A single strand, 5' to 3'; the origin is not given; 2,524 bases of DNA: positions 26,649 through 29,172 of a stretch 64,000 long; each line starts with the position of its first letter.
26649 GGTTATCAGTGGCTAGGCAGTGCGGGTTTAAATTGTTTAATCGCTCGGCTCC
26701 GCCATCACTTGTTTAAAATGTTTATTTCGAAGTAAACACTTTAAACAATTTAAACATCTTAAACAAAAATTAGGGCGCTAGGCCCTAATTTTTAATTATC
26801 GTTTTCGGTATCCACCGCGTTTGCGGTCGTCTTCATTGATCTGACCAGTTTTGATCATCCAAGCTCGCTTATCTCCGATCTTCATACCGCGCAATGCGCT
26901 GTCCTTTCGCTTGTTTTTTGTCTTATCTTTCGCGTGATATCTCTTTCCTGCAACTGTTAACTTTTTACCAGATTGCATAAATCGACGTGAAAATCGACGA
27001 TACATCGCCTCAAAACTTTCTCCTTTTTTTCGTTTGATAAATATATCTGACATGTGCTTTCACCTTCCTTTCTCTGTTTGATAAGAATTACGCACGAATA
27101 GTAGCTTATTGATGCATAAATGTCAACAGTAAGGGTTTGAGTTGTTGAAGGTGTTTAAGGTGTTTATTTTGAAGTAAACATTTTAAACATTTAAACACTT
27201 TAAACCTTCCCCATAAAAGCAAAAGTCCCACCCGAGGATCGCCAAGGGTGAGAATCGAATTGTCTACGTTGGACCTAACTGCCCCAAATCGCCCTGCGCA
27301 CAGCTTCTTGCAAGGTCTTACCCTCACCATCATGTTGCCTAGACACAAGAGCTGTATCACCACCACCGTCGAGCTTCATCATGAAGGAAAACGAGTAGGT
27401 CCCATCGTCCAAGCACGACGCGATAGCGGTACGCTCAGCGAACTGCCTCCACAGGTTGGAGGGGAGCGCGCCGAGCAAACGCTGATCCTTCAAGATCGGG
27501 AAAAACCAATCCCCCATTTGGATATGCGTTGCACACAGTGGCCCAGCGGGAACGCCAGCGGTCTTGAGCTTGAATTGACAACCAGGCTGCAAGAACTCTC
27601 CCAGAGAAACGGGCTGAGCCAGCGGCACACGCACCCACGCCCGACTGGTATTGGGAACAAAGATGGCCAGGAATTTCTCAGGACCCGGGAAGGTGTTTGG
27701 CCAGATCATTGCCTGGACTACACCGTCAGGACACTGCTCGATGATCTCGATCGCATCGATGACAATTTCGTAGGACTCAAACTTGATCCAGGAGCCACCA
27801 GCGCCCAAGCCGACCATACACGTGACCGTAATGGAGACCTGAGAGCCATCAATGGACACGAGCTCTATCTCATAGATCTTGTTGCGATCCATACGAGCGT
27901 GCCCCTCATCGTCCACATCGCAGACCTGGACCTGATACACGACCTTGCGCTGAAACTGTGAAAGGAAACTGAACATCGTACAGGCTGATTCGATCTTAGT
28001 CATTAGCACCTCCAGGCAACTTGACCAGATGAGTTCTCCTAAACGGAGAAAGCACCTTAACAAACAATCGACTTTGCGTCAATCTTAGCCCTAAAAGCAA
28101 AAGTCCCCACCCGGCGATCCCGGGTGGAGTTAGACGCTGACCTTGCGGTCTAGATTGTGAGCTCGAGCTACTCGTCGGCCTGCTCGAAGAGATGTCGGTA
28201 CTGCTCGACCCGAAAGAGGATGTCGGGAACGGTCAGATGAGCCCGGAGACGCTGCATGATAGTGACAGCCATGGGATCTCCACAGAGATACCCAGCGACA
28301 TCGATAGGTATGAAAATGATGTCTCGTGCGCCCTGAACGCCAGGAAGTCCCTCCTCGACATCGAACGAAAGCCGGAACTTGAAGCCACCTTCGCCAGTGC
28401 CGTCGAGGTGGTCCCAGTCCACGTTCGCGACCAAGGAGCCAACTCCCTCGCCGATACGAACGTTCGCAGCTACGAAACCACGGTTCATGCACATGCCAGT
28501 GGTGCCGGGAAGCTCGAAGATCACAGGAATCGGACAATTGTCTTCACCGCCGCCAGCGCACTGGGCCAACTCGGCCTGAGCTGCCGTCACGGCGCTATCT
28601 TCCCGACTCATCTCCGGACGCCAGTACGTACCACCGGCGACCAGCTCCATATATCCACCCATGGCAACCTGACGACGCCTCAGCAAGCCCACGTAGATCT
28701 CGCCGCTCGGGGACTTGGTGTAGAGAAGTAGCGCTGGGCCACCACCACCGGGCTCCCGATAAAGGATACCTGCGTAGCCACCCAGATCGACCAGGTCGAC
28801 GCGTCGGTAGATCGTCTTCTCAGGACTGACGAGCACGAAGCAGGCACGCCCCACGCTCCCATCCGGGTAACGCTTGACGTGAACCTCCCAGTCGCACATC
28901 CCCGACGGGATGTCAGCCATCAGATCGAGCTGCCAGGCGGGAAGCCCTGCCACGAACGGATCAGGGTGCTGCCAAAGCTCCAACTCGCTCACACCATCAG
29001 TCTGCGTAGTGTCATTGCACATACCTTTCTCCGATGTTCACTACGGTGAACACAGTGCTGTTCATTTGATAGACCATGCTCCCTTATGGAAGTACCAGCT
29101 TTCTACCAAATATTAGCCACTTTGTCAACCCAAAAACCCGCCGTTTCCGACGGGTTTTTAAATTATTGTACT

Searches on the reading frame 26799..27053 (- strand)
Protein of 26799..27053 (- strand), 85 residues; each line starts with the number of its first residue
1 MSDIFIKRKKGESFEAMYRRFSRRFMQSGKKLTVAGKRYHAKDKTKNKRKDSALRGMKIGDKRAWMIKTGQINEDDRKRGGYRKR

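Call 17: search_protein_families(library=pfam, proteins=[window:26799-27053:-], max_evalue=1)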
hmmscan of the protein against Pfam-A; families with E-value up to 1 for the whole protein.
window:26799-27053:- (85 aa): 1 family
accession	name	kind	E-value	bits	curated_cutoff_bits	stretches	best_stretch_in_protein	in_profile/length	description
PF01165.25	Ribosomal_S21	-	3.5e-05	23.9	27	1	6-54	2-50/55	Ribosomal protein S21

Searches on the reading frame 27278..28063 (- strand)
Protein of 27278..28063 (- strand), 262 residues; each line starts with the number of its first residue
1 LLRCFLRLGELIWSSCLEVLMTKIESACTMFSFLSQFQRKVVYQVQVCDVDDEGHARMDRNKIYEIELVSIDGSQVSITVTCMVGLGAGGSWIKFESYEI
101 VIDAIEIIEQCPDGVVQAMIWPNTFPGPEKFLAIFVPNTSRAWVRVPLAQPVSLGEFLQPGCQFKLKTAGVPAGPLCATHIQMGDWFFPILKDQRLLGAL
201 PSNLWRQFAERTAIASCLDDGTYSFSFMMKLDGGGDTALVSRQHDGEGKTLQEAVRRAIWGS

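Call 17: search_protein_families(library=pfam, proteins=[window:27278-28063:-], max_evalue=1)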
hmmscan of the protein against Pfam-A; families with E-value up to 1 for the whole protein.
window:27278-28063:- (262 aa): 0 families

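Call 29: search_protein_families(library=phrogs, proteins=[window:27278-28063:-], max_evalue=1)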
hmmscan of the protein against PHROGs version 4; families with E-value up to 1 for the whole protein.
window:27278-28063:- (262 aa): 0 families

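Call 30: search_protein_families(library=ncbifam, proteins=[window:27278-28063:-], max_evalue=1)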
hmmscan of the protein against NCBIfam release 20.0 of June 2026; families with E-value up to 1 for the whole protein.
window:27278-28063:- (262 aa): 2 families
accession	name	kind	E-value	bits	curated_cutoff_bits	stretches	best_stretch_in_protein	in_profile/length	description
NF010762.0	PRK14165.1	equivalog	0.11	11.8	279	1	37-100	52-115/224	winged helix-turn-helix domain-containing protein/riboflavin kinase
NF004224.0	PRK05671.1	equivalog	0.19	11.2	284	1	37-83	189-236/336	aspartate-semialdehyde dehydrogenase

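Call 72: find_related_loci(query=window:27278-28003:-, collection=viral_contigs, flank=3000)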
Query window:27278-28003:- (242 aa) in viral_contigs; peptide patterns used: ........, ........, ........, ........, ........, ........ (x = any residue, [..] = any of these).
No stretch of DNA in the collection matches any of the patterns.

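Call 109: search_protein_families(library=padloc, proteins=[window:27278-28003:-], max_evalue=0.1)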
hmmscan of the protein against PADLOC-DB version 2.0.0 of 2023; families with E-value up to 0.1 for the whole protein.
window:27278-28003:- (242 aa): 0 families

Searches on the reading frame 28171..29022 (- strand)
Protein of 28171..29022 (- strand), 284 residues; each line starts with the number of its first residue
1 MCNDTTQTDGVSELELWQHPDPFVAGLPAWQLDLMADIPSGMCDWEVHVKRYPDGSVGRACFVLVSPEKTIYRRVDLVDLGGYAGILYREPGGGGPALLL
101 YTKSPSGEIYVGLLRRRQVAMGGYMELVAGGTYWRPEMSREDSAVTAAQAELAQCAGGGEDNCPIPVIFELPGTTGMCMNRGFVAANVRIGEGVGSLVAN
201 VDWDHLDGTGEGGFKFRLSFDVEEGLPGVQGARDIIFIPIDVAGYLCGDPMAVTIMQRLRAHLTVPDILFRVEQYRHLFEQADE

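Call 17: search_protein_families(library=pfam, proteins=[window:28171-29022:-], max_evalue=1)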
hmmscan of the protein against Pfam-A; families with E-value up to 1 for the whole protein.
window:28171-29022:- (284 aa): 0 families

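Call 29: search_protein_families(library=phrogs, proteins=[window:28171-29022:-], max_evalue=1)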
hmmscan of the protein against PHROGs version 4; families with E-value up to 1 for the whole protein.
window:28171-29022:- (284 aa): 0 families

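Call 30: search_protein_families(library=ncbifam, proteins=[window:28171-29022:-], max_evalue=1)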
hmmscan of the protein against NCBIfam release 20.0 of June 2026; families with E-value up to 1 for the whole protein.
window:28171-29022:- (284 aa): 0 families

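Call 71: find_related_loci(query=window:28171-29022:-, collection=viral_contigs, flank=3000)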
Query window:28171-29022:- (284 aa) in viral_contigs; peptide patterns used: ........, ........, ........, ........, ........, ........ (x = any residue, [..] = any of these).
No stretch of DNA in the collection matches any of the patterns.

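Call 73: find_homologous_proteins(query=window:28171-29022:-, max_evalue=0.001)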
Query window:28171-29022:- (284 aa): 1 proteins with E <= 0.001 among 2141 candidates.
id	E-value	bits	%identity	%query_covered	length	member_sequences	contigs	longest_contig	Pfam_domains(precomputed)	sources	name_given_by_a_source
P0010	6.8e-194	661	100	100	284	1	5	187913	-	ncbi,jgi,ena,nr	ncbi:hypothetical protein HN358_05045 [Candidatus Uhrbacteria bacterium]|jgi:hypothetical protein|nr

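Call 109: search_protein_families(library=padloc, proteins=[window:28171-29022:-], max_evalue=0.1)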
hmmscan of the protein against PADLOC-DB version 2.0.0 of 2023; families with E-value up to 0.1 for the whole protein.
window:28171-29022:- (284 aa): 0 families
